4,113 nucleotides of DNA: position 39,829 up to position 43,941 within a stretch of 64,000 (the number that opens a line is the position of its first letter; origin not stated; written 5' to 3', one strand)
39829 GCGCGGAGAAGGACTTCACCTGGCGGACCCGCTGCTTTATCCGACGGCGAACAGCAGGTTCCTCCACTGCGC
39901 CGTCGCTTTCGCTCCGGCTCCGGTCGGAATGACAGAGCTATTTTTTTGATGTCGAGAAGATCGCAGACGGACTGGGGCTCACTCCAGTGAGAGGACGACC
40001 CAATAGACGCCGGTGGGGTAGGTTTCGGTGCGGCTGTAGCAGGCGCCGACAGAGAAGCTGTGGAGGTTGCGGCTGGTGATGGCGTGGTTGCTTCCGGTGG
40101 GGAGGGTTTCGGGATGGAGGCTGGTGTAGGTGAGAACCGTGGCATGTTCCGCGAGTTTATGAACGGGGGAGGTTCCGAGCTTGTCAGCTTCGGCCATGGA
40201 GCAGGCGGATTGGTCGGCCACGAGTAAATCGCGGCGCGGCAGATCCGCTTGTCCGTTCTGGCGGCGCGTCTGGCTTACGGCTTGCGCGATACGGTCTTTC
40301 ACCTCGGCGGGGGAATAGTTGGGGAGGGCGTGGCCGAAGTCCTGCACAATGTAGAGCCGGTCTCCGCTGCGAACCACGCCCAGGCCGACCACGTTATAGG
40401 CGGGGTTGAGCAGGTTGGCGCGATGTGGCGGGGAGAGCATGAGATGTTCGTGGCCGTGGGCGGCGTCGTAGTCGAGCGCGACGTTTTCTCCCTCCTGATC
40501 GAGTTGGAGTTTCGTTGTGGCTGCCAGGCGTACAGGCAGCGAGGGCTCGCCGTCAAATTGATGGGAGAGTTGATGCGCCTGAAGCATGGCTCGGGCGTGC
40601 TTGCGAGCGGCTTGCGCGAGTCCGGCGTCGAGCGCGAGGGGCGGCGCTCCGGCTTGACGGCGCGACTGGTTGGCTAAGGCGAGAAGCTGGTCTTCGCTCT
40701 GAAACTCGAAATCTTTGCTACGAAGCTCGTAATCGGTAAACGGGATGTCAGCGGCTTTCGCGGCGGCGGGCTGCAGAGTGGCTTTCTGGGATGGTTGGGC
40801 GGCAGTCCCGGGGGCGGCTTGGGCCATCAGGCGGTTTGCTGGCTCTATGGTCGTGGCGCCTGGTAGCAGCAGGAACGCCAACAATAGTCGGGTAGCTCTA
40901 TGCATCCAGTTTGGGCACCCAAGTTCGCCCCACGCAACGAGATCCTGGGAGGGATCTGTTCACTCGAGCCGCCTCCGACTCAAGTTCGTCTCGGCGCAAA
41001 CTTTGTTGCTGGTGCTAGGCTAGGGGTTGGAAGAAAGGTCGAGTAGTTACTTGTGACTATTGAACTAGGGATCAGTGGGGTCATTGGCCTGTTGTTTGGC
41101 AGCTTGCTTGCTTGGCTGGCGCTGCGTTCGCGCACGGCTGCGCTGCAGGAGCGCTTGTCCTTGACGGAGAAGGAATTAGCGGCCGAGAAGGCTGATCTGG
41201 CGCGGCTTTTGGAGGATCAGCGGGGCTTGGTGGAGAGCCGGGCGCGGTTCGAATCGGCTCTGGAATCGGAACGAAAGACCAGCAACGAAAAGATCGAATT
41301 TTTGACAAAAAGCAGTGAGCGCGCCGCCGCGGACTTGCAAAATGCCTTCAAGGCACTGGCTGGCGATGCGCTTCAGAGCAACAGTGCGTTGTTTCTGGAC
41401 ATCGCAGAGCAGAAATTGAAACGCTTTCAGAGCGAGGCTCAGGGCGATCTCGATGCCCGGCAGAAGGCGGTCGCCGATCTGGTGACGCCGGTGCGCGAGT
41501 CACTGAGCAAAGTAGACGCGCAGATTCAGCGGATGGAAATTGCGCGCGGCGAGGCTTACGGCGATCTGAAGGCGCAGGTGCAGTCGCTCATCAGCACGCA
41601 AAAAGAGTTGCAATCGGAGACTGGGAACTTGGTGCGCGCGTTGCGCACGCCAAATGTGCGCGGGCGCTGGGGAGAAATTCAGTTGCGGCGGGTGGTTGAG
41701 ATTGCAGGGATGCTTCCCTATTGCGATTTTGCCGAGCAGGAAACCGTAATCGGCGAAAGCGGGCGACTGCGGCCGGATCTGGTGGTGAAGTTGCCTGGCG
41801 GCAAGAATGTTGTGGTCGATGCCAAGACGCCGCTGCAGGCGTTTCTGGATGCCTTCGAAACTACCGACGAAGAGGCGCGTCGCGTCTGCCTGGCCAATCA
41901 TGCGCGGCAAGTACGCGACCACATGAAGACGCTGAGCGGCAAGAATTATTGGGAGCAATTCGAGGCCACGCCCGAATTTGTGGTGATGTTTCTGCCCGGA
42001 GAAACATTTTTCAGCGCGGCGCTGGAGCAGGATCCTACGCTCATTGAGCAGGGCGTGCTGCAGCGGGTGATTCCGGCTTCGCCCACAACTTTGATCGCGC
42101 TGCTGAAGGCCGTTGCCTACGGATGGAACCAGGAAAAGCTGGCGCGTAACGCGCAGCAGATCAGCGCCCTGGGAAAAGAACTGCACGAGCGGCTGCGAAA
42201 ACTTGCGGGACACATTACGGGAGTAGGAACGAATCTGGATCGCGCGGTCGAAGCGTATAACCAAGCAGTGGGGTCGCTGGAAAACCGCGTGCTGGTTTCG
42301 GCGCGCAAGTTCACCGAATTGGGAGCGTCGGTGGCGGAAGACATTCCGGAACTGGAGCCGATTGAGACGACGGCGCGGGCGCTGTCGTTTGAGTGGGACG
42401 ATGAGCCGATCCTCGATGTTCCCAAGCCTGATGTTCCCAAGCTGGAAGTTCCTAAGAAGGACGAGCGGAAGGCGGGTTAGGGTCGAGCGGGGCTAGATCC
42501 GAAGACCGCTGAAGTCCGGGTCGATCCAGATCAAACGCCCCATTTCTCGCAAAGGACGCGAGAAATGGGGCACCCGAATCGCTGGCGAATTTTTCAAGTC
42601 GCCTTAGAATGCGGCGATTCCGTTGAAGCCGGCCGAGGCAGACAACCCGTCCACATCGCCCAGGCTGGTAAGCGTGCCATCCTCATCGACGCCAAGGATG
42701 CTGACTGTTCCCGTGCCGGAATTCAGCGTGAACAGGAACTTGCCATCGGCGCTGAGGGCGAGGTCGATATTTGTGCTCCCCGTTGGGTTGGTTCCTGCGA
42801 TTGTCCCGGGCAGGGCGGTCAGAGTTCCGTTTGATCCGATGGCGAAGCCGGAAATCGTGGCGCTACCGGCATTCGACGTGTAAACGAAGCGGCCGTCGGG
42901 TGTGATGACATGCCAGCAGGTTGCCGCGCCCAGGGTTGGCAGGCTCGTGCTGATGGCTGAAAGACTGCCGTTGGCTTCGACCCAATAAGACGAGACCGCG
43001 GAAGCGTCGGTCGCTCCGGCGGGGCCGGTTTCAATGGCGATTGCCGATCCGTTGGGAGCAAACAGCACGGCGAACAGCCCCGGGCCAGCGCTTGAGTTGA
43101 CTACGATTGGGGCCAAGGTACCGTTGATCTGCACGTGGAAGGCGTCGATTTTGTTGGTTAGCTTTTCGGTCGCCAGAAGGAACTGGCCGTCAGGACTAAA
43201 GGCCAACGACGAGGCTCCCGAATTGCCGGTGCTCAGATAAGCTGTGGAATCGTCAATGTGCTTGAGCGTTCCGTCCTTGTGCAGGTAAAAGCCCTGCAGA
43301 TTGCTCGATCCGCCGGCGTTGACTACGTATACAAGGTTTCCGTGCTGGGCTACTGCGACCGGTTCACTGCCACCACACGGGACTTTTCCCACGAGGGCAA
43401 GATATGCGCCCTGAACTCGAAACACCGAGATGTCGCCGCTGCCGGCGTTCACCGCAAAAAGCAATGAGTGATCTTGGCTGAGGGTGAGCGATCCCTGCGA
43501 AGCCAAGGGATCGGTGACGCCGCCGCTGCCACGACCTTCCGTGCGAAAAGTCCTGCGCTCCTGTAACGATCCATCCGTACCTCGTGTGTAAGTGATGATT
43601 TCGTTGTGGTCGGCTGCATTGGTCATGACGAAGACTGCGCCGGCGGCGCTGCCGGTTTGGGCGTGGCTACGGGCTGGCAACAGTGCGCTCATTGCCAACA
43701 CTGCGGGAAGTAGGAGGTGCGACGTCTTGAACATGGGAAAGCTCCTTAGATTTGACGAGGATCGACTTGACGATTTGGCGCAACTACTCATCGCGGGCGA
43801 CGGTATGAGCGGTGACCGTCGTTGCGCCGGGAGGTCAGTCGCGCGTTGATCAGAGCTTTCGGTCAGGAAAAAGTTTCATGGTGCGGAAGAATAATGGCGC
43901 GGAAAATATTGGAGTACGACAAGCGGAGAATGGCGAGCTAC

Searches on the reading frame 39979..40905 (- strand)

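Call 75: search_protein_families(library=pfam, proteins=[window:39979-40905:-], max_evalue=0.0001)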
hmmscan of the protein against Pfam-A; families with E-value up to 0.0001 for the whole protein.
window:39979-40905:- (308 aa): 1 family
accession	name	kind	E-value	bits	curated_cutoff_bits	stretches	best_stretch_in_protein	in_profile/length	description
PF00188.32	CAP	-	1.2e-16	62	21.1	1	76-190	2-117/117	Cysteine-rich secretory protein family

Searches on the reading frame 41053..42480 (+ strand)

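Call 75: search_protein_families(library=pfam, proteins=[window:41053-42480:+], max_evalue=0.0001)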
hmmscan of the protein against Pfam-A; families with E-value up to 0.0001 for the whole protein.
window:41053-42480:+ (475 aa): 1 family
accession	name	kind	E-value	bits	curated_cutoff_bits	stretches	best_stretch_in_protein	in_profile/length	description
PF02646.22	RmuC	-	1.6e-100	336.4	26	1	140-428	3-289/291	RmuC family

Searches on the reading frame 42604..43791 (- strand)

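Call 75: search_protein_families(library=pfam, proteins=[window:42604-43791:-], max_evalue=0.0001)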
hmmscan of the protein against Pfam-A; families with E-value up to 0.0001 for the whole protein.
window:42604-43791:- (395 aa): 1 family
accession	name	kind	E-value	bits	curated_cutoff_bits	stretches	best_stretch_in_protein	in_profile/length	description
PF10282.15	Lactonase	-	8.8e-21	74.9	21.7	2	65-234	110-288/344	Lactonase, 7-bladed beta-propeller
